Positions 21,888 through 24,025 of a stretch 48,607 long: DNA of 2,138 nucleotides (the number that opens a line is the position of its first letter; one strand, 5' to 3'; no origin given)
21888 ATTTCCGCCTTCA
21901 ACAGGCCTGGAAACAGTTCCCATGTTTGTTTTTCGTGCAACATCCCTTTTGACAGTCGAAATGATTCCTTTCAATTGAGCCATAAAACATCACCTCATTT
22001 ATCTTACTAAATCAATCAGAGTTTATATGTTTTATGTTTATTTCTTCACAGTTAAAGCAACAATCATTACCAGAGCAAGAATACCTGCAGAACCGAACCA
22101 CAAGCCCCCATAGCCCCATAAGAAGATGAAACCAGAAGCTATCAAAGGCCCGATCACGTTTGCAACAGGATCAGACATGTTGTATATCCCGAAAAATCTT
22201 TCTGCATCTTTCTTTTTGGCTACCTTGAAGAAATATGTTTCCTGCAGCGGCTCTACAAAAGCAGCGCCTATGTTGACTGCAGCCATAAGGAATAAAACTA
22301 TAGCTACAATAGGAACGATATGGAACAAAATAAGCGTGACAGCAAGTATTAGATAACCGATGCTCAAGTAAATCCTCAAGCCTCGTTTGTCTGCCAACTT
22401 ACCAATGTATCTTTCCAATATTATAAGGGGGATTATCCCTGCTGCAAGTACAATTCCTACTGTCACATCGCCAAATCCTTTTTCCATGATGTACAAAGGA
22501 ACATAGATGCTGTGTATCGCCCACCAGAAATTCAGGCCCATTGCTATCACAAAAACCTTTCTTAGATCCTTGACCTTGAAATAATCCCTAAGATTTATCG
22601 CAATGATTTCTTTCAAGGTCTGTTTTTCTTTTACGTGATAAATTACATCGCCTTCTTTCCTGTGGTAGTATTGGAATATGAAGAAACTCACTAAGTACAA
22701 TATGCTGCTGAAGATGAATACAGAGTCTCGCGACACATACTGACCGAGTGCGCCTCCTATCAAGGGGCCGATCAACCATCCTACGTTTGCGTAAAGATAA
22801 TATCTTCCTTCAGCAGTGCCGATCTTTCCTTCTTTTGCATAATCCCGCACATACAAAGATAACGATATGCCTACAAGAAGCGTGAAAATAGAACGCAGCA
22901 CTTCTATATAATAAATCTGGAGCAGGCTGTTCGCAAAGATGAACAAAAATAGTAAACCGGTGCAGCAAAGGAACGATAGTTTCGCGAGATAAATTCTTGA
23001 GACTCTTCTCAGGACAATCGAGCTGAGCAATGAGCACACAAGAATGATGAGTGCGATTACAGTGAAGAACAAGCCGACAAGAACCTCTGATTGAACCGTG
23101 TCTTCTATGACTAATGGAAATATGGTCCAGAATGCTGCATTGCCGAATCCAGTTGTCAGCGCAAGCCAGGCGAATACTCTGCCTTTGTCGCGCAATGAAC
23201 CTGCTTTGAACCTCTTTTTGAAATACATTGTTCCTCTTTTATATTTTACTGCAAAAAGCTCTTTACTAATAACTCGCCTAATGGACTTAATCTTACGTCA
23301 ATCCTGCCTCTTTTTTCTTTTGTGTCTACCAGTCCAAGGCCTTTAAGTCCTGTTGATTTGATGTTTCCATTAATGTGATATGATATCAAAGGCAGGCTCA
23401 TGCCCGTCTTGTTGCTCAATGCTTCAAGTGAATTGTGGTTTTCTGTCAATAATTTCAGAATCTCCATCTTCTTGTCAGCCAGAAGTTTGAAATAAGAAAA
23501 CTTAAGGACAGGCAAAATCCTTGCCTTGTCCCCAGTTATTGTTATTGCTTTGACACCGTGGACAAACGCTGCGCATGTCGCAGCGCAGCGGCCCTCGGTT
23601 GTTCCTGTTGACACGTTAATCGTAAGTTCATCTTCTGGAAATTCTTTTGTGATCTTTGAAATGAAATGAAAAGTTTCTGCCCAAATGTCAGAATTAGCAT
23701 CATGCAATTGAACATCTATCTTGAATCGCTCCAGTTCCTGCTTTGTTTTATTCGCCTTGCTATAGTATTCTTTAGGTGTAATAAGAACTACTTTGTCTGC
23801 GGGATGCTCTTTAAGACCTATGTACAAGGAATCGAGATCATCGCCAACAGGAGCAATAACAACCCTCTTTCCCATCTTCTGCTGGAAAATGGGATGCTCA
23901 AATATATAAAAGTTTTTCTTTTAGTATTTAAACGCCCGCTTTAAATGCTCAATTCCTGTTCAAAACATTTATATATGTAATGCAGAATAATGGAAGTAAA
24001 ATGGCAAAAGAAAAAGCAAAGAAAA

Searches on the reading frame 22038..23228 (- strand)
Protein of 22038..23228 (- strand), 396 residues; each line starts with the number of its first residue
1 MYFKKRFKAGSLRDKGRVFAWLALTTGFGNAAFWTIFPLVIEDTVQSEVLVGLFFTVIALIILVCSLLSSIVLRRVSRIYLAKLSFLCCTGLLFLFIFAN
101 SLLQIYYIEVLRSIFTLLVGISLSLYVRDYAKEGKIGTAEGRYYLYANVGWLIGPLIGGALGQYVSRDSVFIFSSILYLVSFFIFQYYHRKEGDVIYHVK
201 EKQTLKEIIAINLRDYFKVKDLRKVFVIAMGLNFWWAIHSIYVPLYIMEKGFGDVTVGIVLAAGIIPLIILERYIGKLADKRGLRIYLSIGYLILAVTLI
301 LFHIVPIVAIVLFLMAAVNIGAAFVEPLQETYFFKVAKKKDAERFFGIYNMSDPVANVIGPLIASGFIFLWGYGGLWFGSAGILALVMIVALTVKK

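Call 48: search_protein_families(library=pfam, proteins=[window:22038-23228:-], max_evalue=0.00001)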
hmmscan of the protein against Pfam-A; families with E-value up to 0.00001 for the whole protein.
window:22038-23228:- (396 aa): 2 families
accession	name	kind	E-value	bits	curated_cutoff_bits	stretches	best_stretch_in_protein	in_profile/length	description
PF07690.21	MFS_1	-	2e-34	119.5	33.4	2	22-267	4-250/347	Major Facilitator Superfamily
PF12832.13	MFS_1_like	-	2e-08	34.1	25.2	1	141-369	128-362/373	MFS_1 like family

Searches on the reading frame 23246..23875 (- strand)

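Call 48: search_protein_families(library=pfam, proteins=[window:23246-23875:-], max_evalue=0.00001)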
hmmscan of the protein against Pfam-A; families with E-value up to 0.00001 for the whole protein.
window:23246-23875:- (209 aa): 1 family
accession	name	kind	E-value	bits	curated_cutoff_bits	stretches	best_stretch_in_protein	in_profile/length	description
PF19810.5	HFX_2341_N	-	4.9e-12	46.8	30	1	4-112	1-114/120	HFX_2341-like, N-terminal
